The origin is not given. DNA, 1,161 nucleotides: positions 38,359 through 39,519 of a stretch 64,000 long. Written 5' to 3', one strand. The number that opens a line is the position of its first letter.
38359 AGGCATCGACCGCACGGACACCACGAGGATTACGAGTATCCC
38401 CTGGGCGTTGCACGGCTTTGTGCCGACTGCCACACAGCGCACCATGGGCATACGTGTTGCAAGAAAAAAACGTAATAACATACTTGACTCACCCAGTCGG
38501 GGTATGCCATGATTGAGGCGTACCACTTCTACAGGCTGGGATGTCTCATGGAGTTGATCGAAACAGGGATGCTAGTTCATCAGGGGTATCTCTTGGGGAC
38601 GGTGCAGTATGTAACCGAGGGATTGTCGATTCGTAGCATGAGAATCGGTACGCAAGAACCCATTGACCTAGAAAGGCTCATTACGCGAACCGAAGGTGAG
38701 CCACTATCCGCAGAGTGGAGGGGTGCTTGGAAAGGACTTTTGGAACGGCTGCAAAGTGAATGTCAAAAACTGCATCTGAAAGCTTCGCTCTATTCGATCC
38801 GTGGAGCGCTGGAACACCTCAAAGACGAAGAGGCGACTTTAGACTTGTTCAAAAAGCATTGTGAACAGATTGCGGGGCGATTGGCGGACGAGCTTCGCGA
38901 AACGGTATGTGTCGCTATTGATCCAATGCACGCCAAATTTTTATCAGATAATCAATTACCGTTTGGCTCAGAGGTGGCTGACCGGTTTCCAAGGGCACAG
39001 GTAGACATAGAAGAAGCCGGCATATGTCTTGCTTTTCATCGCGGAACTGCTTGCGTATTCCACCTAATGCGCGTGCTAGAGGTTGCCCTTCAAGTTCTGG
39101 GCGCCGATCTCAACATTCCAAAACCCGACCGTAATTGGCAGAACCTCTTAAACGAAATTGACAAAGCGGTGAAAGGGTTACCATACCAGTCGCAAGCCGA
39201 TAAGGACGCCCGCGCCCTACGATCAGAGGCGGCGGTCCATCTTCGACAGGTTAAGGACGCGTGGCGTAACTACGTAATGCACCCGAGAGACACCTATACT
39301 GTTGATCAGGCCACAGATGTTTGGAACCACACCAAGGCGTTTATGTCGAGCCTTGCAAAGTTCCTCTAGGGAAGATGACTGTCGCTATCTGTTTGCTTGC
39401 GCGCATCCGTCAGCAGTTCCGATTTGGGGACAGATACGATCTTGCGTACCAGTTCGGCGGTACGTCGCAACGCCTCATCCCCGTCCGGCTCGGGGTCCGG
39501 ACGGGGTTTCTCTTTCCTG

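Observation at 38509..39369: Orphan HEPN-like 286-aa protein: candidate single-gene abortive-infection RNase or new toxin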

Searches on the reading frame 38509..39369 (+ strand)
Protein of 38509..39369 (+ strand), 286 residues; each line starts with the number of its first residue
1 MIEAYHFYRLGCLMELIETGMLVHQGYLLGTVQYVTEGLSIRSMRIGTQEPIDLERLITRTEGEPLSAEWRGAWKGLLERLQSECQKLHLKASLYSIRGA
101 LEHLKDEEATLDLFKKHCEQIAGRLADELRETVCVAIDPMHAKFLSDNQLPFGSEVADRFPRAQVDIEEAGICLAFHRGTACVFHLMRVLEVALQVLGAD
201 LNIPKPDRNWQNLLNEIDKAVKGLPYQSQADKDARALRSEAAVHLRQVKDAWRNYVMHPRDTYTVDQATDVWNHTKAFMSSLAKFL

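Call 3: search_protein_families(library=pfam, proteins=[window:38509-39369:+], max_evalue=1)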
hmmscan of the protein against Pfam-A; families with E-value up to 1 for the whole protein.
window:38509-39369:+ (286 aa): 1 family
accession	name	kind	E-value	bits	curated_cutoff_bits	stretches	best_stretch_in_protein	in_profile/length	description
PF13643.11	DUF4145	-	0.073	13.6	23.1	0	180-274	12-86/88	Domain of unknown function (DUF4145)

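Call 4: search_protein_families(library=padloc, proteins=[window:38509-39369:+], max_evalue=1)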
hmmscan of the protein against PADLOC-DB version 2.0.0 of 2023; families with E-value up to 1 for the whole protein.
window:38509-39369:+ (286 aa): 0 families

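Call 5: search_protein_families(library=ncbifam, proteins=[window:38509-39369:+], max_evalue=1)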
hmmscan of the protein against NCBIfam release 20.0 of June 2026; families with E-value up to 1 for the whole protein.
window:38509-39369:+ (286 aa): 0 families

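Call 6: find_homologous_proteins(query=window:38509-39369:+, max_evalue=0.001)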
Query window:38509-39369:+ (286 aa): 346 proteins with E <= 0.001 among 1358 candidates; the best 120 are listed.
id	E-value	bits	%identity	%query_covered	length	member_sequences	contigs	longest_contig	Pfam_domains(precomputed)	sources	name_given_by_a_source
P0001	4.9e-159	546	100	85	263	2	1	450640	-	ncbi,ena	-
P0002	6.5e-62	227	45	95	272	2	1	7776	-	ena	-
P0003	3.4e-60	222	48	88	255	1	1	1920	-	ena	-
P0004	1.8e-59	220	43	100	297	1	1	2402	-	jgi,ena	-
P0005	1.4e-58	217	49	88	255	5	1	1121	-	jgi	-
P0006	3.8e-58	215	43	100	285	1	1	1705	-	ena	-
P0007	1.6e-57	213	51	82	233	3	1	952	-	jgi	-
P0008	1.9e-55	206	43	93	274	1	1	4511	-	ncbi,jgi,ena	-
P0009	5.7e-55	205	43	91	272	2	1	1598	-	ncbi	-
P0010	9.7e-55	204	41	100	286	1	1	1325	-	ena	-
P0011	7.9e-52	194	48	78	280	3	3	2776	-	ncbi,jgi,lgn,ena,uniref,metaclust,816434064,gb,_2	ncbi:hypothetical protein LCGC14_2902370 [marine sediment metagenome]|uniref:Uncharacterized protein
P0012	1.8e-50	190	51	70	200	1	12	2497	-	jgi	-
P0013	1.9e-50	190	45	73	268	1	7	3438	-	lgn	-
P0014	6.0e-48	182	47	72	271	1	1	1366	-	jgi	jgi:hypothetical protein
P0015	2.1e-46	177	52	57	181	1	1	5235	-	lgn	-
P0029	1.2e-34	138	39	76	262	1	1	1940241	-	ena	-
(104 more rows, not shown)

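Call 8: search_solved_structures(query=window:38509-39369:+, max_evalue=10)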
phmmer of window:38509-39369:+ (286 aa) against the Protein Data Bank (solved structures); distinct sequences matched with E-value up to 10: 3.
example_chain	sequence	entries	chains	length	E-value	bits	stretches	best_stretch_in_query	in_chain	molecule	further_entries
2bk9_A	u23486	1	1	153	0.36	13.4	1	157-226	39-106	CG9734-PA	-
2g3h_A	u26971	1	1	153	0.36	13.4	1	157-226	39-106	globin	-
1zx5_A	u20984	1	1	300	0.87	12.1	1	61-181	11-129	mannosephosphate isomerase, putative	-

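Call 12: search_protein_families(library=pfam, alignment_id=A1, max_evalue=0.1)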
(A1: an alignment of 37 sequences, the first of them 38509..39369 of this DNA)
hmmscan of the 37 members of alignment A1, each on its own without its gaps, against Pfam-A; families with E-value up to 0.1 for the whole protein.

A. member 1, window:38509-39369:+ (286 aa): 1 family
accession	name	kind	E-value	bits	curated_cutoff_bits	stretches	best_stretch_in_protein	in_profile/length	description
PF13643.11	DUF4145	-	0.073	13.6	23.1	0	180-274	12-86/88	Domain of unknown function (DUF4145)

B. families by the number of members that match (of 37 scanned): 22 families
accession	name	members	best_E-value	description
PF13643.11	DUF4145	6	0.0067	Domain of unknown function (DUF4145)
PF09509.15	Hypoth_Ymh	3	0.002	Protein of unknown function (Hypoth_ymh)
PF01194.22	RNA_pol_N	2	0.011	RNA polymerases N / 8 kDa subunit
PF20028.4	VMAP-C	1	0.0021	vWA-MoxR associated protein C-terminal domain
PF14276.11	DUF4363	1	0.0043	Domain of unknown function (DUF4363)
PF13675.11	PilJ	1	0.0083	Type IV pili methyl-accepting chemotaxis transducer N-term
PF08780.16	NTase_sub_bind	1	0.0096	Nucleotidyltransferase substrate binding protein like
PF07560.16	DUF1539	1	0.016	Domain of Unknown Function (DUF1539)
PF18052.6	Rx_N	1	0.02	Rx N-terminal domain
PF05168.19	HEPN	1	0.022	HEPN domain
PF11640.13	TAN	1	0.027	Telomere-length maintenance and DNA damage repair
PF24760.1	TPR_IF140_C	1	0.034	IF140 C-terminal TPR domain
PF12325.13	TMF_TATA_bd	1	0.035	TATA element modulatory factor 1 TATA binding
PF18849.6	baeRF_family7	1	0.038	Bacterial archaeo-eukaryotic release factor family 7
PF24582.1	DUF7609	1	0.042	Domain of unknown function (DUF7609)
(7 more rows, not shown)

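Call 18: search_protein_representatives(protein=window:38509-39369:+)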
Query: 286 residues. Proteins with E-value up to 0.001 (for the whole library): 6247; up to 1e-10: 4183; up to 1e-30: 173. The best 150 are listed.
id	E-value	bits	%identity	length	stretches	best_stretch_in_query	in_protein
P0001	1.6e-159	546.0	100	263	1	1-244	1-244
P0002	2.1e-62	227.4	47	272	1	17-286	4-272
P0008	6.1e-56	206.2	44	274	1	21-286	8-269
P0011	2.5e-52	194.3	49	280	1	68-285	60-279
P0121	3.1e-52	194.0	49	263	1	72-284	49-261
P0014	1.9e-48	181.6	48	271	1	80-286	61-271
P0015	6.6e-47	176.6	58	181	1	149-286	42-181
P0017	8.0e-46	173.0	46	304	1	80-284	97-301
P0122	1.2e-44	169.2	45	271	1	77-285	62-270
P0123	2.6e-43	164.8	40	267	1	64-283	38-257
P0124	4.0e-41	157.6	43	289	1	68-283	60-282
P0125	5.1e-41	157.2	45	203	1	90-284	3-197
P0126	1.2e-40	156.0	43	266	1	62-285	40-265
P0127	2.6e-40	154.9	37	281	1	1-284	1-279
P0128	8.9e-40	153.2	42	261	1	76-285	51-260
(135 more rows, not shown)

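Call 20: predict_structure(alignment_id=A1)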
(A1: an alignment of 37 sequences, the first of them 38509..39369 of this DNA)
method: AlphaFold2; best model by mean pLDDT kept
length: 286 residues; sequences in the alignment: 37
mean_pLDDT: 84.8   pTM: 0.75
mean pLDDT of the five models: 84.8, 83.5, 83.2, 83.2, 83.2
residues with pLDDT >= 90: 167; 70-90: 68; 50-70: 31; < 50: 20
segments of 3 or more residues with pLDDT < 50: 1-7, 38-42, 44-46, 55-57
pLDDT, mean of each block of 10 residues (from residue 1): 42 70 80 60 49 52 81 91 90 97 94 91 92 85 85 97 95 94 95 96 82 96 98 98 95 76 92 97 97
secondary structure, 60 per line:
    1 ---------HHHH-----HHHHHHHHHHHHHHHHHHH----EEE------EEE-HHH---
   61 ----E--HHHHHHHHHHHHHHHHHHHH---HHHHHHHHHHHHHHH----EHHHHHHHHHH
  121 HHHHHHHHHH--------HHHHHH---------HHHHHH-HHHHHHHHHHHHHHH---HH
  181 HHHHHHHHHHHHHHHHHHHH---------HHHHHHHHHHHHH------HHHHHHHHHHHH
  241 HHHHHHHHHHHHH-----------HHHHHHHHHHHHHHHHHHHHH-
elements in order: H10-13 H19-37 E42-44 E51-53 H68-87 H91-105 H111-130 H139-144 H154-159 H161-175 H179-200 H210-222 H229-253 H265-285

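Call 23: find_encoding_contigs(protein=P0001, flank=8000, max_places=4)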
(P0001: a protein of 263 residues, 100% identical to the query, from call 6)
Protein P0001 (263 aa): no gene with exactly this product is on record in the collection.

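Call 24: find_encoding_contigs(protein=P0029, flank=6000, max_places=3)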
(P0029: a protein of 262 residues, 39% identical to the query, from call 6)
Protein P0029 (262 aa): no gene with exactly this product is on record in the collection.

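Call 25: find_related_loci(query=A1, collection=genome_contigs, flank=6000)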
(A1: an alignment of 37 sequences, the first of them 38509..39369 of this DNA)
Query A1 (286 aa) in genome_contigs; peptide patterns used: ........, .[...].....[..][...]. (x = any residue, [..] = any of these).
352 stretches matched a pattern; 329 encode a relative of the query (tblastn E <= 1e-3); the best 80 are kept; 80 distinct loci.
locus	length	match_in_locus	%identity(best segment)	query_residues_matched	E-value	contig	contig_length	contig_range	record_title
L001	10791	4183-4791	44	81-283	4e-47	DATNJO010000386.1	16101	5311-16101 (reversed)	MAG TPA_asm: Pyrinomonadaceae bacterium isolate SMAG_U11401 k141_478487, whole genome shotgun sequence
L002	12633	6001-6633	40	76-286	5e-44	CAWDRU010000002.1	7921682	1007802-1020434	MAG: Blastocatellia bacterium isolate MFD04935.bin.1.50 genome assembly, contig: contig_540, whole genome shotgun sequen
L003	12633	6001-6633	40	76-286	6e-44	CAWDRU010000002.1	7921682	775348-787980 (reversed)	MAG: Blastocatellia bacterium isolate MFD04935.bin.1.50 genome assembly, contig: contig_540, whole genome shotgun sequen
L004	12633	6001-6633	42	72-286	3e-43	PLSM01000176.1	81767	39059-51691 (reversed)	MAG: Acidobacteriaceae bacterium isolate bog_370 73.20120700_S1D.36_contig_130, whole genome shotgun sequence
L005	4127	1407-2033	41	71-283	6e-43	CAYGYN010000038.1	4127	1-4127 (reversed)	MAG TPA_asm: Candidatus Woesearchaeota archaeon isolate ERP119294_co2_456 genome assembly, contig: k141_3987142, whole g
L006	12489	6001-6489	47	120-286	8e-43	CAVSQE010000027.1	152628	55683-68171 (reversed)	MAG: uncultured Acidobacteriota bacterium isolate MFD03044.bin.1.135 genome assembly, contig: contig_41662, whole genome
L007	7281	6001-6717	37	30-286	2e-42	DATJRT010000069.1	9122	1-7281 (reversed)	MAG TPA_asm: Terracidiphilus sp. isolate SMAG_U14974 k141_561589, whole genome shotgun sequence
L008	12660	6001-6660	39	55-286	8e-42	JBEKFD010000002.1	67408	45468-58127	MAG: Terracidiphilus sp. isolate SPRUCE 221 SPRUCE_221_2, whole genome shotgun sequence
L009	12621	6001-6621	39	81-284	2e-41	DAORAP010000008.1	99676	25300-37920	MAG TPA_asm: Nitrospirales bacterium isolate AMR_MDS_0955 NODE_66_length_99676_cov_37.667319, whole genome shotgun seque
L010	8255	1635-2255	39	80-284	3e-41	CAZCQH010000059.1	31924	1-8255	MAG TPA_asm: uncultured Hyphomicrobiaceae bacterium isolate SRP237561_co1_281 genome assembly, contig: NODE_2044_length_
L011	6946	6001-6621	41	83-283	2e-40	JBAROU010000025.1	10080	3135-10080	MAG: Dehalococcoidia bacterium isolate MFD13504_ilm_asm_bin10 k127_369062, whole genome shotgun sequence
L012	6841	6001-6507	43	110-282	1e-39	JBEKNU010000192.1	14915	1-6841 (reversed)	MAG: Terriglobia bacterium isolate SPRUCE 424 SPRUCE_424_192, whole genome shotgun sequence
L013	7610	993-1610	39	79-283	3e-39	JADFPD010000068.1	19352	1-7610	MAG: Chloroflexota bacterium isolate B71T1B5 B71T1B5_NODE2502, whole genome shotgun sequence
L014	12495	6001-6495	43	123-286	6e-39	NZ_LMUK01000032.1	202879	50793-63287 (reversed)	Bradyrhizobium sp. S69 NODE_48_length_202783_cov_8.298787, whole genome shotgun sequence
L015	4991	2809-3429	37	79-283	6e-39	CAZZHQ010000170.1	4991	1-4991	MAG TPA_asm: uncultured Dehalococcoidales bacterium isolate SRP178699_co1_156 genome assembly, contig: NODE_25253_length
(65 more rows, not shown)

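Call 26: fold_search(model_id=the predicted structure, library=pdb)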
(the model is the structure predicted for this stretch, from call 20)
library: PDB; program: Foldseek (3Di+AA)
matches with E <= 10: 112; with E <= 0.001: 0
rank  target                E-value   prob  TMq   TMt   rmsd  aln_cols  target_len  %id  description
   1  3o10_C                4.2e-01  0.96  0.31  0.58   6.7       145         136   15  Crystal structure of the HEPN domain from human sacsin (released 2011-03-30)
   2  1vgo_A                5.4e-01  0.21  0.22  0.26  22.5       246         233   12  Crystal Structure of Archaerhodopsin-2 (released 2005-10-04)
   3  6is6                  7.2e-01  0.12  0.21  0.23  23.9       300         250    9  Crystal structure of Thermoplasmatales archaeon heliorhodopsin (released 2019-09-25)
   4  6c1r_B                8.0e-01  0.20  0.21  0.17  21.8       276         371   10  Crystal structure of human C5a receptor in complex with an orthosteric antagonist PMX53 and an allosteric antagonist a (released 2018-05-30)
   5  6ff6                  9.7e-01  0.38  0.29  0.36  12.7       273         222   12  Crystal structure of novel repeat protein BRIC1 (released 2018-09-05)
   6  8u89_B                9.7e-01  0.06  0.15  0.12  22.2       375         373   13  The structure of the PP2A-B56Delta holoenzyme mutant - E197K (released 2024-01-10)
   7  6fes_A                1.1e+00  0.13  0.17  0.14  22.0       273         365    8  Crystal structure of novel repeat protein BRIC2 fused to DARPin D12 (released 2018-09-05)
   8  7clj                  1.3e+00  0.06  0.16  0.17  24.1       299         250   10  Crystal structure of Thermoplasmatales archaeon heliorhodopsin E108D mutant (released 2020-09-02)
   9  1ufb_A                1.6e+00  0.75  0.29  0.58   6.4       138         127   18  Crystal structure of TT1696 from Thermus thermophilus HB8 (released 2003-11-28)
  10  6fes_B                1.6e+00  0.21  0.25  0.20  24.1       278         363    9  Crystal structure of novel repeat protein BRIC2 fused to DARPin D12 (released 2018-09-05)
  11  6w2w                  1.7e+00  0.15  0.20  0.24  19.4       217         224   16  Junction 24, DHR14-DHR18 (released 2020-04-15)
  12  4cr2_Q                1.9e+00  0.04  0.14  0.10  19.7       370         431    9  Deep classification of a large cryo-EM dataset defines the conformational landscape of the 26S proteasome (released 2014-04-02)
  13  2hsb                  2.2e+00  0.63  0.27  0.56   6.8       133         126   14  Crystal structure of a hepn domain containing protein (af_0298) from archaeoglobus fulgidus at 1.95 A resolution (released 2006-08-15)
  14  7u55                  2.2e+00  0.06  0.20  0.22  24.9       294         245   10  Crystal structure of Thermoplasmatales archaeon heliorhodopsin at pH 4.5 (released 2022-09-07)
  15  1vgo_B                2.3e+00  0.08  0.21  0.24  19.1       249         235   13  Crystal Structure of Archaerhodopsin-2 (released 2005-10-04)
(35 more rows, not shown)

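Call 40: find_encoding_contigs(protein=window:38509-39369:+, flank=3000, max_places=6)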
Protein window:38509-39369:+ (286 aa): no gene with exactly this product is on record in the collection.

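Call 43: search_solved_structures(query=A1, max_evalue=10, show_alignments=3)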
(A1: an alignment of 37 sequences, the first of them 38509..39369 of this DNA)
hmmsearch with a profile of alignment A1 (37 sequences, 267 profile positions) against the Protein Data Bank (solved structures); distinct sequences matched with E-value up to 10: 19.
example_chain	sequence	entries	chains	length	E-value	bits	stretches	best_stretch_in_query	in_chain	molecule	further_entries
4uy3_A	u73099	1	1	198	0.032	17.1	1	35-133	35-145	SEPTATION RING FORMATION REGULATOR EZRA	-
9evs_1H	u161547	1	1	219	0.19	14.5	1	31-140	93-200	bL9m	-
9bve_A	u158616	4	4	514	0.34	13.7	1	21-139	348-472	Son of sevenless homolog 2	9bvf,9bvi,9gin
8uh0_A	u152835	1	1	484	0.68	12.7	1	25-139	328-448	Son of sevenless homolog 2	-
8uf2_A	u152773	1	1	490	0.7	12.7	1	25-139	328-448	Son of sevenless homolog 2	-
6eie_A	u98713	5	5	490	0.7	12.7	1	25-139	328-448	Son of sevenless homolog 2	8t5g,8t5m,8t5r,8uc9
1bkd_S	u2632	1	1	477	0.98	12.2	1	35-139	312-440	SON OF SEVENLESS-1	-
1nvu_S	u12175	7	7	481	1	12.2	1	35-139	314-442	Son of sevenless protein homolog 1 | Son of sevenless homolog 1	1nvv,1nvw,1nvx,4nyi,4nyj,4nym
5wfo_N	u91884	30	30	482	1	12.2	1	35-139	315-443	Son of sevenless homolog 1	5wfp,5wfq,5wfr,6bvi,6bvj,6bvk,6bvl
1xd2_C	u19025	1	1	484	1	12.1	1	35-139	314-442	Son of sevenless protein homolog 1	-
4uru_S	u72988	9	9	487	1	12.1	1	35-139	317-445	SON OF SEVENLESS HOMOLOG 1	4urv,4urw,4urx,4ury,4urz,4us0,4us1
6epl_S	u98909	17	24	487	1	12.1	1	35-139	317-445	Son of sevenless homolog 1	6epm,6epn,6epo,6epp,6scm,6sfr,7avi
2ii0_A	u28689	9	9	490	1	12.1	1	35-139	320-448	Son of sevenless homolog 1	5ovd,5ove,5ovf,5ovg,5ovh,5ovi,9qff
7kfz_B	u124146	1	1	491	1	12.1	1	35-139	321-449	Son of sevenless homolog 1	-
8be2_S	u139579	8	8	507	1.1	12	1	35-139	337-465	Son of sevenless homolog 1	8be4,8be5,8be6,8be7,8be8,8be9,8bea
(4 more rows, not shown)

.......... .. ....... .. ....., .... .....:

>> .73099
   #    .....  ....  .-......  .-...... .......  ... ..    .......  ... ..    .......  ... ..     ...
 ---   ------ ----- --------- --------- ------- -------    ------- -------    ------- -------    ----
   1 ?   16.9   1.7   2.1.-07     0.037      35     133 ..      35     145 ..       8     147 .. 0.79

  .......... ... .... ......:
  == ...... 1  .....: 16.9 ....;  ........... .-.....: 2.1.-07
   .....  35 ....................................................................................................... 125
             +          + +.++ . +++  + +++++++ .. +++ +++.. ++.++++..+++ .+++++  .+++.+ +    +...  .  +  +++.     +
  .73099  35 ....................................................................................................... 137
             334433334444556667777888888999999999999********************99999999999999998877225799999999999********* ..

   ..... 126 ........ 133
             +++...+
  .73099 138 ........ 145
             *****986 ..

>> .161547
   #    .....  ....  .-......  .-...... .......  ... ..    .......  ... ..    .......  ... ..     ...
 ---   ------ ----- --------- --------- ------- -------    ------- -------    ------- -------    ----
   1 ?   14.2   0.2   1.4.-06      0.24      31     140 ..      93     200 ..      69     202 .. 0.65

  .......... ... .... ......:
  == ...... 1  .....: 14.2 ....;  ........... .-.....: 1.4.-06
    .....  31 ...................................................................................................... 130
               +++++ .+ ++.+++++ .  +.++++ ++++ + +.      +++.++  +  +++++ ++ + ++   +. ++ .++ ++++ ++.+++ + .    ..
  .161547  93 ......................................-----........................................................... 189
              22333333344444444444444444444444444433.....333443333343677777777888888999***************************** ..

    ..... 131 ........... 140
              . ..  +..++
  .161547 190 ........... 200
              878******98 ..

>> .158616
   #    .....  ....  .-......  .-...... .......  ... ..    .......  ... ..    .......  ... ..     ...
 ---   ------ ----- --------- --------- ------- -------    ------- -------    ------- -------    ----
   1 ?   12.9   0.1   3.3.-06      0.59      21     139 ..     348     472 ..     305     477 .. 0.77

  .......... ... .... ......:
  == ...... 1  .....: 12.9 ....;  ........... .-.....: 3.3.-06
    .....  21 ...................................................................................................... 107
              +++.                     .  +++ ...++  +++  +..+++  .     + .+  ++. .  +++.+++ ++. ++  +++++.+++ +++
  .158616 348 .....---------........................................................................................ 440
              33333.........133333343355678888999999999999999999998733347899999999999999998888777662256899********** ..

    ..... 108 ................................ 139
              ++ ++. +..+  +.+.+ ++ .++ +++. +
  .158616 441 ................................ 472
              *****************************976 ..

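Call 52: search_dna_similar(query=window:38509-39369:+, collection=plasmids, mode=protein, max_rows=25)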
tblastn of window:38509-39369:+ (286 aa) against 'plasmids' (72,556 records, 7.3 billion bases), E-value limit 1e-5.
Records with a match: 6; places in all: 6; records where one place covers at least 80% of the query: 0.
Best place of each record, by identity: <60% 6.
By first word of the organism name: Sphingopyxis 2; Croceibacterium 1; Rhizobium 1; Komagataeibacter 1; Ensifer 1.
By predicted mobility (MOB-suite, as given by PLSDB): non-mobilizable 2; conjugative 2; mobilizable 2.
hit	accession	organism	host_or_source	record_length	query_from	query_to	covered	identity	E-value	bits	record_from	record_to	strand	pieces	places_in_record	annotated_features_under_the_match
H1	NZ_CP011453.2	Croceibacterium atlanticum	cell culture,North Atlantic Rise ...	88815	120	286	58%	41.3%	8e-29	122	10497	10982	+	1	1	hypothetical protein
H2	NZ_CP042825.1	Rhizobium sp. WL3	Wheat,phyllosphere swab,leaves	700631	111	286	62%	35.8%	5e-28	120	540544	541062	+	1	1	hypothetical protein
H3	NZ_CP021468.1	Komagataeibacter europaeus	cell culture,food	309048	127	283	55%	38.2%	2e-23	107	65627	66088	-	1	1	hypothetical protein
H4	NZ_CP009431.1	Sphingopyxis macrogoltabida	soil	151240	125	286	57%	34.0%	1e-17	90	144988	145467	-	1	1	hypothetical protein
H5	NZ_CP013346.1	Sphingopyxis macrogoltabida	whole organism,activated sludge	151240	125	286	57%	34.0%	1e-17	90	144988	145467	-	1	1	hypothetical protein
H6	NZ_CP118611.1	Ensifer adhaerens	Pure isolate,Rhizosphere of Cyperus ...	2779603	152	283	40%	41.0%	1e-9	88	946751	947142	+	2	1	none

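Call 53: search_dna_similar(query=window:38509-39369:+, collection=phages, mode=protein, max_rows=15)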
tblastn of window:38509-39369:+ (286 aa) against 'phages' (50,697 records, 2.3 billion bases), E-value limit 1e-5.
No match.
